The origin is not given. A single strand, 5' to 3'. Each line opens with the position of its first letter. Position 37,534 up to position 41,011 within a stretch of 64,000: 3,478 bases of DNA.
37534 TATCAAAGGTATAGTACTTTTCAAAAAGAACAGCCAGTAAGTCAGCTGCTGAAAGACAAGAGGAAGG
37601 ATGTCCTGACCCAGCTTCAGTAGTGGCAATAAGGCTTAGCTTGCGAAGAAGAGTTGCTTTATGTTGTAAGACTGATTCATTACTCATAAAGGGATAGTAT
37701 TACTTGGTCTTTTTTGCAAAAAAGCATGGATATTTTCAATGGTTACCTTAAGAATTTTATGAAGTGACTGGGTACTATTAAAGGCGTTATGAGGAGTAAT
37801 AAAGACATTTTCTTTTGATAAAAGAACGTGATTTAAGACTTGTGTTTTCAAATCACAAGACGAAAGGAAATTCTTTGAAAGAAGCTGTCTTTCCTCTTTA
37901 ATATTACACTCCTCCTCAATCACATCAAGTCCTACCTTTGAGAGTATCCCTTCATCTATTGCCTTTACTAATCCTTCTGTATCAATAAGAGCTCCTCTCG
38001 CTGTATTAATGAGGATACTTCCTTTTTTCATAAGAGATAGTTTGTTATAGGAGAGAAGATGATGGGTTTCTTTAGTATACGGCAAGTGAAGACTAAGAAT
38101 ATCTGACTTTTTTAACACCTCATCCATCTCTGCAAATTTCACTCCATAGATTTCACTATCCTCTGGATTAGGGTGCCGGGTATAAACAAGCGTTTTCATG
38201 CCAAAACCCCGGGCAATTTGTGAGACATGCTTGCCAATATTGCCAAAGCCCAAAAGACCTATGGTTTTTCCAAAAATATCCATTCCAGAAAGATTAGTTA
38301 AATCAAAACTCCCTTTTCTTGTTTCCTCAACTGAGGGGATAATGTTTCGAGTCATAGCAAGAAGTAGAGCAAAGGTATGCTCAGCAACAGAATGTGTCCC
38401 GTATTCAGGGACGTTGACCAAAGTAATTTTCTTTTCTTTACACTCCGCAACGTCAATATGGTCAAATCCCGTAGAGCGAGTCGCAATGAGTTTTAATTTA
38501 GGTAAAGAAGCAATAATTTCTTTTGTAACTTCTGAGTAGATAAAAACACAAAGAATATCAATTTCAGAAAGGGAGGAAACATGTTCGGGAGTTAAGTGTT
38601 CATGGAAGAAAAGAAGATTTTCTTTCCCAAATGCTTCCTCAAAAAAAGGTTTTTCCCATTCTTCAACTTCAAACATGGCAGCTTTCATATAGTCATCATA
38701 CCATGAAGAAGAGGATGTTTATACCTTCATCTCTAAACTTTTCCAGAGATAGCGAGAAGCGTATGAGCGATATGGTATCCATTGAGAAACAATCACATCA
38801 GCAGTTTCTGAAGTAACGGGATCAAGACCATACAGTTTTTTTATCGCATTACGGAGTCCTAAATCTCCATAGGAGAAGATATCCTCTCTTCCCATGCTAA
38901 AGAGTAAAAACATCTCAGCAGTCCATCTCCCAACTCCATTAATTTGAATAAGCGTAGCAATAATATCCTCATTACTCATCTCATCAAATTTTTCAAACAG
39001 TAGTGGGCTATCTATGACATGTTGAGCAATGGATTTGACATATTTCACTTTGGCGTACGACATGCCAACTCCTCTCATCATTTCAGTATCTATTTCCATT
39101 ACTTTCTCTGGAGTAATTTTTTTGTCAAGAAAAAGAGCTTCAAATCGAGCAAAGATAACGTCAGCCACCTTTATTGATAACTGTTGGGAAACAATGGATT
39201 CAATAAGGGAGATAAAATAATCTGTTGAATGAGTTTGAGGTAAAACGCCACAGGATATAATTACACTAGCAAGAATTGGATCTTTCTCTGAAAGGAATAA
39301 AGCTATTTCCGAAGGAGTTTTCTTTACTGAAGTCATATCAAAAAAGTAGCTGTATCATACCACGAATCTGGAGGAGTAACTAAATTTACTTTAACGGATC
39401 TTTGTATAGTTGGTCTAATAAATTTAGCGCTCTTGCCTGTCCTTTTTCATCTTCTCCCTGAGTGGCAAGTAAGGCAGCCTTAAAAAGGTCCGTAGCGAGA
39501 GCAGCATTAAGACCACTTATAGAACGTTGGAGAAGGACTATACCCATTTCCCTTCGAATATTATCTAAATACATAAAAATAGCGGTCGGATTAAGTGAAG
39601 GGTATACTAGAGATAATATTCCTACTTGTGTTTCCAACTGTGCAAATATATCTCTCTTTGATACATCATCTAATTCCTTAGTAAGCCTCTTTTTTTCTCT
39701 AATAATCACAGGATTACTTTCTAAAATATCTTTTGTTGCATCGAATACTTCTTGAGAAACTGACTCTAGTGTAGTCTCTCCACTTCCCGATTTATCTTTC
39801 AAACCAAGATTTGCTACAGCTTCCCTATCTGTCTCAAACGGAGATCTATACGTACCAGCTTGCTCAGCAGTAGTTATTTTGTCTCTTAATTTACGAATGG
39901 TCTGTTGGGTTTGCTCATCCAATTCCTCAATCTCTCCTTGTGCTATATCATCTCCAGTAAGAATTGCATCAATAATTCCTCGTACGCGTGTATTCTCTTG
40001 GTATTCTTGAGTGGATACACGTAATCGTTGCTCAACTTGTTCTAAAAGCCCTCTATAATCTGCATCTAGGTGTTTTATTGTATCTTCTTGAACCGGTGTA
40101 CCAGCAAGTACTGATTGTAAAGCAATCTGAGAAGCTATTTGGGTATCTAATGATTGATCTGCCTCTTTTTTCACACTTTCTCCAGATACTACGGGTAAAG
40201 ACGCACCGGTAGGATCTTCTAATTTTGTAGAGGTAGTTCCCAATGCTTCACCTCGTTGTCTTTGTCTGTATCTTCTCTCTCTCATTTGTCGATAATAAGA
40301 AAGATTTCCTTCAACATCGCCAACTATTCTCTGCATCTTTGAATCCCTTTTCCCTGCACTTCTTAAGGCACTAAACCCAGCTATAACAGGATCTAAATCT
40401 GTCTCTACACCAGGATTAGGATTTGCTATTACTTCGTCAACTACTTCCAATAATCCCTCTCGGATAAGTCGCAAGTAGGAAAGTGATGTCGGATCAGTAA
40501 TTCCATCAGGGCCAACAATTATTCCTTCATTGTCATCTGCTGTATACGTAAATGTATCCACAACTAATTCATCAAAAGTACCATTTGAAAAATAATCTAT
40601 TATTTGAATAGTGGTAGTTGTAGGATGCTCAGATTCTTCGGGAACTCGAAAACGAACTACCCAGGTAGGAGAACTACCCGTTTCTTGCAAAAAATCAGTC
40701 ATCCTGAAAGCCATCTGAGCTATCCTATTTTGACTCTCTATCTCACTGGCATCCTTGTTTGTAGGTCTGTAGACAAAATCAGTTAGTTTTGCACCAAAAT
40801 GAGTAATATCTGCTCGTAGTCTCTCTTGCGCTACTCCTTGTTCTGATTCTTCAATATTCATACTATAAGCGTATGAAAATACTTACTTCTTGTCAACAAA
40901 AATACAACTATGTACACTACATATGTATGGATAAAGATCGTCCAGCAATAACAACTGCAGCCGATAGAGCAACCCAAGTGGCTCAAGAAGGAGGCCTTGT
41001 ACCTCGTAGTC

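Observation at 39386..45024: About 5.6 kb GC-richer insertion between an AlkA-like glycosylase and secA, encoding large proteins with no recognisable homologs, a 2H phosphoesterase and a homing-type HNH endonuclease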

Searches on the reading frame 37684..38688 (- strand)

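Call 3: search_protein_families(library=pfam, proteins=[window:37684-38688:-], max_evalue=0.1)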
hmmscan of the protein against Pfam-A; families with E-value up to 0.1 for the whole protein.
window:37684-38688:- (334 aa): 5 families
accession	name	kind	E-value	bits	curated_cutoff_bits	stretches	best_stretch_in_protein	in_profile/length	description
PF02826.25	2-Hacid_dh_C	-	1.2e-53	181.6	25.1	1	106-302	1-178/178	D-isomer specific 2-hydroxyacid dehydrogenase, NAD binding domain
PF00389.36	2-Hacid_dh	-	9.2e-30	103.5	24.6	1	9-330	8-130/134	D-isomer specific 2-hydroxyacid dehydrogenase, catalytic domain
PF00670.27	AdoHcyase_NAD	-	4e-05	24.2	27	1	138-240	21-121/162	S-adenosyl-L-homocysteine hydrolase, NAD binding domain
PF03446.21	NAD_binding_2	-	0.00017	22.1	21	1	142-248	1-111/161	NAD binding domain of 6-phosphogluconate dehydrogenase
PF07991.19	KARI_N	-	0.0029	17.7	20.6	1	139-226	3-91/165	Acetohydroxy acid isomeroreductase, NADPH-binding domain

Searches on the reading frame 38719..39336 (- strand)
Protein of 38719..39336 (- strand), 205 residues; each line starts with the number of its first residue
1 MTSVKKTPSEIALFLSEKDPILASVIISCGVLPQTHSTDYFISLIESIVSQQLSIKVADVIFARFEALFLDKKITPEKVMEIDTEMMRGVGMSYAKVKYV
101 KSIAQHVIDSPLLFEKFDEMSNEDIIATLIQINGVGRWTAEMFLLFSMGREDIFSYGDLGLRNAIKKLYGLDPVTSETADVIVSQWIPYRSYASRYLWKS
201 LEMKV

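Call 3: search_protein_families(library=pfam, proteins=[window:38719-39336:-], max_evalue=0.1)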
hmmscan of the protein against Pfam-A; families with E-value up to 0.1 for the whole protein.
window:38719-39336:- (205 aa): 1 family
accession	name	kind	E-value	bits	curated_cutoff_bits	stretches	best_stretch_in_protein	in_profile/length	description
PF00730.31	HhH-GPD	-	4.3e-15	56.4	26.2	1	45-177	1-96/108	HhH-GPD superfamily base excision DNA repair protein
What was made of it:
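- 38719..39336 (-): Left flank: AlkA-like HhH-GPD DNA glycosylase. Pfam HhH-GPD 4.3e-15 (call 3).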

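Call 4: search_protein_families(library=ncbifam, proteins=[window:38719-39336:-], max_evalue=0.1)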
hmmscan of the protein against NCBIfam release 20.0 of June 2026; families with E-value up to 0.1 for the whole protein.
window:38719-39336:- (205 aa): 7 families
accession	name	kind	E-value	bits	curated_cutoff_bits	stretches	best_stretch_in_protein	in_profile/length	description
NF007641.0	PRK10308.1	equivalog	6.5e-09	35.8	229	1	73-199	155-273/285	DNA-3-methyladenine glycosylase 2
TIGR00588.1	ogg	subfamily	1.5e-05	24.3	397.85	1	81-179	176-271/310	8-oxoguanine DNA-glycosylase (ogg)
NF007978.0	PRK10702.1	equivalog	0.00086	19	405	1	40-150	25-132/211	endonuclease III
TIGR01083.1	nth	equivalog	0.0012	18.5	211.7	1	42-147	25-127/192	endonuclease III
NF010488.0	PRK13910.1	equivalog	0.0063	15.9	471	1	50-175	3-119/290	adenine-specific DNA glycosylase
NF010494.0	PRK13913.1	equivalog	0.0086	16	192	1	74-152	69-148/220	3-methyladenine DNA glycosylase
NF011548.0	PRK14979.1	equivalog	0.026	14.7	194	1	73-132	113-174/195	DNA-directed RNA polymerase subunit D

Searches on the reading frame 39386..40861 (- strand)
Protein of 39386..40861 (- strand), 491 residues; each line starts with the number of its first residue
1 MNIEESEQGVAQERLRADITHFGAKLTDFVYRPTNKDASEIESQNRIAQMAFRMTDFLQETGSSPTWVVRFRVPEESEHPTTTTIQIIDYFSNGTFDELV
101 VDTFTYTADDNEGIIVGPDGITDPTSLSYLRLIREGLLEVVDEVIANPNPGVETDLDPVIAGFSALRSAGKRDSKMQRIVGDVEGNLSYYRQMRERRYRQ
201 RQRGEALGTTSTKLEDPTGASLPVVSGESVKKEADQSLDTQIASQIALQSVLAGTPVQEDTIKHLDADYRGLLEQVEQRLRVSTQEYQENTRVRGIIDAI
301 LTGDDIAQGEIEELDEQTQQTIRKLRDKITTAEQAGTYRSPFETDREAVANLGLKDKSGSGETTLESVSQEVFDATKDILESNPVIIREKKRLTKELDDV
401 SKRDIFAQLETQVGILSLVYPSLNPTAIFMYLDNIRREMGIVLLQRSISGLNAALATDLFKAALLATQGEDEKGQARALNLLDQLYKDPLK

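Call 3: search_protein_families(library=pfam, proteins=[window:39386-40861:-], max_evalue=0.1)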
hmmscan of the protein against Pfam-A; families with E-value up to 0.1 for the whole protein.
window:39386-40861:- (491 aa): 1 family
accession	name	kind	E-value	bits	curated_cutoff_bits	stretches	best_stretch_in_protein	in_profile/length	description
PF10772.14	Phage_HP1_Orf24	-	0.0097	16.4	25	1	266-351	4-81/134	Bacteriophage HP1, Orf24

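Call 4: search_protein_families(library=ncbifam, proteins=[window:39386-40861:-], max_evalue=0.1)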
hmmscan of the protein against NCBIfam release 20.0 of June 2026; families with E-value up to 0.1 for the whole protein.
window:39386-40861:- (491 aa): 1 family
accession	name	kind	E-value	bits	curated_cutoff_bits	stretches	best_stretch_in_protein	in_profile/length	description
NF001778.0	PRK00513.2-4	equivalog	0.044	13.1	315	1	227-317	15-105/266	septum site-determining protein MinC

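Call 12: find_homologous_proteins(query=window:39386-40861:-)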
Query window:39386-40861:- (491 aa): 3 proteins with E <= 0.001 among 8000 candidates.
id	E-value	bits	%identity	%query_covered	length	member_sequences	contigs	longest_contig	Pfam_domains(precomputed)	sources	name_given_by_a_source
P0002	0.0e+0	1055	100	100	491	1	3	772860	-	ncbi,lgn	-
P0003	1.4e-176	606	65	71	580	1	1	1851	-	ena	-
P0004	2.7e-156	539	54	100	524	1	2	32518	-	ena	-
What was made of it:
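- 39386..40861 (-): p491: acidic (pI 4.7), mostly helical, probably cytoplasmic protein of unknown function. It is transcribed divergently from p779. Its only homologues are P0003 and P0004 (call 12).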

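Call 14: find_encoding_contigs(protein=P0002, flank=10000)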
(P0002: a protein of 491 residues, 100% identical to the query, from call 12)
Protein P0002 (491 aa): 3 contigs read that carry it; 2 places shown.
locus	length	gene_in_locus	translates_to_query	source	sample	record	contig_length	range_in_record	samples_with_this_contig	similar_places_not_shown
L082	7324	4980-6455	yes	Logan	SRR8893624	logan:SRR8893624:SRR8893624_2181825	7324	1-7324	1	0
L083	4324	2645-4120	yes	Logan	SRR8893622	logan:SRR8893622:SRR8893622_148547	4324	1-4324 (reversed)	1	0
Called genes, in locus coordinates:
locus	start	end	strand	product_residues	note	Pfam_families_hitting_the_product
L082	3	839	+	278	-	?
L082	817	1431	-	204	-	PF18780:HNH_repeat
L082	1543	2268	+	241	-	-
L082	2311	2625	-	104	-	-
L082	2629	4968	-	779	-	-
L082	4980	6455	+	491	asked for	-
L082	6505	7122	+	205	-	PF00730:HhH-GPD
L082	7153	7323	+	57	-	?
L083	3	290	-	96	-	?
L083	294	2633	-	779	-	-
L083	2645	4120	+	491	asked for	-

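Call 17: search_protein_families(library=phrogs, proteins=[window:39386-40861:-], max_evalue=0.1)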
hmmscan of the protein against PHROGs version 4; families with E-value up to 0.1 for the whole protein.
window:39386-40861:- (491 aa): 2 families
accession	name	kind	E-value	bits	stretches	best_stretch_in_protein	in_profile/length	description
phrog_19738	-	unknown function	0.052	14.9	0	289-328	3-43/116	-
phrog_1182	-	tail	0.067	14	0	267-352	12-89/151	tail protein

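Call 18: search_protein_families(library=padloc, proteins=[window:39386-40861:-], max_evalue=0.1)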
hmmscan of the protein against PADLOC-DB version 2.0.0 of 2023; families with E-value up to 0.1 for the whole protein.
window:39386-40861:- (491 aa): 0 families

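Call 28: find_encoding_contigs(protein=P0003, flank=10000)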
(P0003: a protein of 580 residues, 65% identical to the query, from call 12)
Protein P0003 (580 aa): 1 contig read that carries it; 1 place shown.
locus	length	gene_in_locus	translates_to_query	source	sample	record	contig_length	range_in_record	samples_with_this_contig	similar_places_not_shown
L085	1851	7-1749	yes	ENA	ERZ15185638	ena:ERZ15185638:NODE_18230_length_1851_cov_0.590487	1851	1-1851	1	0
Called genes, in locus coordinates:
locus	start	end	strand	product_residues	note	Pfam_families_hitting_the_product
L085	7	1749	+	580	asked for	-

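Call 34: predict_structure(alignment_id=A2)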
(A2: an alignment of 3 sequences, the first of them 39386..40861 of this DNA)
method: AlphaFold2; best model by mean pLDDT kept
length: 491 residues; sequences in the alignment: 3
mean_pLDDT: 47.9   pTM: 0.31
mean pLDDT of the five models: 47.9, 47.6, 47.3, 45.8, 45.7
residues with pLDDT >= 90: 0; 70-90: 24; 50-70: 178; < 50: 289
segments of 3 or more residues with pLDDT < 50: 1-5, 7-9, 33-41, 75-79, 92-96, 108-125, 142-256, 267-269, 280-312, 317-321, 328-367, 425-427, 442-468, 484-491
pLDDT, mean of each block of 10 residues (from residue 1): 44 54 55 42 57 64 64 52 63 52 54 36 43 57 43 42 45 41 42 43 33 33 30 36 42 49 53 52 41 42 40 50 50 38 30 30 41 73 77 66 60 53 52 63 36 40 48 53 45 34
secondary structure, 60 per line:
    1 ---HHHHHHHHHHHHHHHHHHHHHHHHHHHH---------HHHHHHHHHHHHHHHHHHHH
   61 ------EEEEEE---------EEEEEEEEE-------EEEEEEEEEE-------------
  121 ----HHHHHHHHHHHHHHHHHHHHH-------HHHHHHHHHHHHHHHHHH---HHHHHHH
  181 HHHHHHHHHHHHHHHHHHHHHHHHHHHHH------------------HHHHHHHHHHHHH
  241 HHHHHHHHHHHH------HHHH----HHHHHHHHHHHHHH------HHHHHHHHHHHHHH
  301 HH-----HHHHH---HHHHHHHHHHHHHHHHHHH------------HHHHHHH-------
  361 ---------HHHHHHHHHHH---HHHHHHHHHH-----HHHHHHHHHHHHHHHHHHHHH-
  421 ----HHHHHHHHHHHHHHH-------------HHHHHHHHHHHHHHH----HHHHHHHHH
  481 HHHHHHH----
elements in order: H4-31 H41-60 E67-72 E82-90 E98-107 H125-145 H153-170 H174-209 H228-252 H259-262 H267-280 H287-302 H308-312 H316-334 H347-353 H370-380 H384-393 H399-419 H425-439 H453-467 H472-487
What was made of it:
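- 39386..40861 (-): The AF2 model is poor (pLDDT 48, call 34).
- Tried and rejected: The AF2 model of p491 from a 3-sequence alignment was too poor to search with (pLDDT 47.9, call 34).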

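Call 80: list_cluster_members(proteins=[window:39386-40861:-, window:40873-43212:+, window:43216-43530:+, window:43573-44298:-, window:44410-45024:+, window:45002-47716:-])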
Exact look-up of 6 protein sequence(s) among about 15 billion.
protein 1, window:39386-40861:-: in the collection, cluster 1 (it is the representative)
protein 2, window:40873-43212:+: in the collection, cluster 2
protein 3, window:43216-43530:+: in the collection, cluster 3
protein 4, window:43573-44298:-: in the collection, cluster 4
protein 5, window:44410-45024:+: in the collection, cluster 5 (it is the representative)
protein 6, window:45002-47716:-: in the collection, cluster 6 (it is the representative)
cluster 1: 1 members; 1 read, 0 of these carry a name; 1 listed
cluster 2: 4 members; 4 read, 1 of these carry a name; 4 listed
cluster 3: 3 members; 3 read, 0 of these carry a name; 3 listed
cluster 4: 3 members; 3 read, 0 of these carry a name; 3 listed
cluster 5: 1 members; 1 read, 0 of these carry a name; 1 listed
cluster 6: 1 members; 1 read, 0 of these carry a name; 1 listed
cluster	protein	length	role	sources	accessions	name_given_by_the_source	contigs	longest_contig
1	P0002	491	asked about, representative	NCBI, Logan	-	-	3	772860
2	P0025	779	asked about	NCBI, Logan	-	-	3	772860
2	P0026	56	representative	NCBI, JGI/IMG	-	hypothetical protein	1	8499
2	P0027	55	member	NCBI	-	-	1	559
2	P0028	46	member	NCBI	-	-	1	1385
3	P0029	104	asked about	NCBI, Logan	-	-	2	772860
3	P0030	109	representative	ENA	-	-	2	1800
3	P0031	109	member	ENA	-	-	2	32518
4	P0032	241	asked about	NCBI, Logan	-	-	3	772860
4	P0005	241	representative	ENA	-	-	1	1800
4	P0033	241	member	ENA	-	-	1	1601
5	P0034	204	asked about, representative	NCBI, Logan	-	-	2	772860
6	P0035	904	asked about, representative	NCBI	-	-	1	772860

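Call 81: find_encoding_contigs(protein=P0033, flank=10000)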
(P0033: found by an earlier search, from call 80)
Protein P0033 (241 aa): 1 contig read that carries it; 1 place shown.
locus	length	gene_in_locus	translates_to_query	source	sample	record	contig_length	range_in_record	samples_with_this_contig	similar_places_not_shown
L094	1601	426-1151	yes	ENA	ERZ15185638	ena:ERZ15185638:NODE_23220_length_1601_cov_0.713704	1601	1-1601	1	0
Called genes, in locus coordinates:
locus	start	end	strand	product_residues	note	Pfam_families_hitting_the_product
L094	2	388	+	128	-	?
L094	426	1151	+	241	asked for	-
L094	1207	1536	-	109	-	-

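Call 82: find_encoding_contigs(protein=P0031, flank=10000)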
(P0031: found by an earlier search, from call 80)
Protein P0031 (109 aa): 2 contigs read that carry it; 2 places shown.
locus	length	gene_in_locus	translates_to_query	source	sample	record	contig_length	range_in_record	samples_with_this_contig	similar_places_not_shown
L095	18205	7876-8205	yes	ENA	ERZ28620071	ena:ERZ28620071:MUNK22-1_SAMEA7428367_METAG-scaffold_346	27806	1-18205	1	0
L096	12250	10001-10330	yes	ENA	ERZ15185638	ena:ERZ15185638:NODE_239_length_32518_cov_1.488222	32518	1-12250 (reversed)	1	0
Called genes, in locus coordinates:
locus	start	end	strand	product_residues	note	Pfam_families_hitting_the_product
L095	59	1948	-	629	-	PF00456:Transketolase_N, PF13292:DXP_synthase_N (weak), PF00676:E1_dh (weak), PF02779:Transket_pyr, PF02780:Transketolase_C, PF22613:Transketolase_C_1 (weak)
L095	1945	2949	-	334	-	PF00389:2-Hacid_dh, PF02826:2-Hacid_dh_C, PF00670:AdoHcyase_NAD (weak), PF03446:NAD_binding_2 (weak)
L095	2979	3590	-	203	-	PF00730:HhH-GPD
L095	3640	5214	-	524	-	-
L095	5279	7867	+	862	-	-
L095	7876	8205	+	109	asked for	-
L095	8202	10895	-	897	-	PF07517:SecA_DEAD, PF01043:SecA_PP_bind, PF21090:P-loop_SecA, PF07516:SecA_SW, PF02810:SEC-C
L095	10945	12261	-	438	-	PF02403:Seryl_tRNA_N, PF00587:tRNA-synt_2b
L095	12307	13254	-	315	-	PF17125:Methyltr_RsmF_N, PF01189:Methyltr_RsmB-F, PF13847:Methyltransf_31 (weak)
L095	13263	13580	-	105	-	-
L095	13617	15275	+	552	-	PF03023:MurJ, PF13440:Polysacc_synt_3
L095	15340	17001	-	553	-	PF00118:Cpn60_TCP1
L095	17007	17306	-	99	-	PF00166:Cpn10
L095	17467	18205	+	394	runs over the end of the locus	-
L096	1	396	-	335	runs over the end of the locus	PF03462:PCRF, PF00472:RF-1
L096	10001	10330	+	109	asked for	-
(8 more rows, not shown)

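Call 83: search_protein_families(library=pfam, proteins=[L095:8202-10895:-], max_evalue=0.1)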
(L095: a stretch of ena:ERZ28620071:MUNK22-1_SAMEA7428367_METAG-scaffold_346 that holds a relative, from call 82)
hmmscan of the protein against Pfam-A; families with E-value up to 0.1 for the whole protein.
L095:8202-10895:- (897 aa): 7 families
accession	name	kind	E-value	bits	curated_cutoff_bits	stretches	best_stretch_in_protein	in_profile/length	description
PF07517.20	SecA_DEAD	-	3e-108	361.9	24.6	1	7-401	3-289/290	SecA DEAD-like domain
PF21090.3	P-loop_SecA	-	1.1e-87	293.4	27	1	417-611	1-205/205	SecA P-loop domain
PF07516.18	SecA_SW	-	3.7e-57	194.1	26.7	1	613-828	1-199/200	SecA Wing and Scaffold domain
PF01043.26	SecA_PP_bind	-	4.3e-32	111.4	23.5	1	252-358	3-110/110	SecA preprotein cross-linking domain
PF02810.21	SEC-C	-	1.3e-09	38.2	20.4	1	876-894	1-19/19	SEC-C motif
PF00271.37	Helicase_C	-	0.0018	19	23.5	1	434-513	2-81/110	Helicase conserved C-terminal domain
PF11728.13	ArAE_1_C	-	0.032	14.7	22.4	1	618-699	45-128/166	Putative aromatic acid exporter C-terminal domain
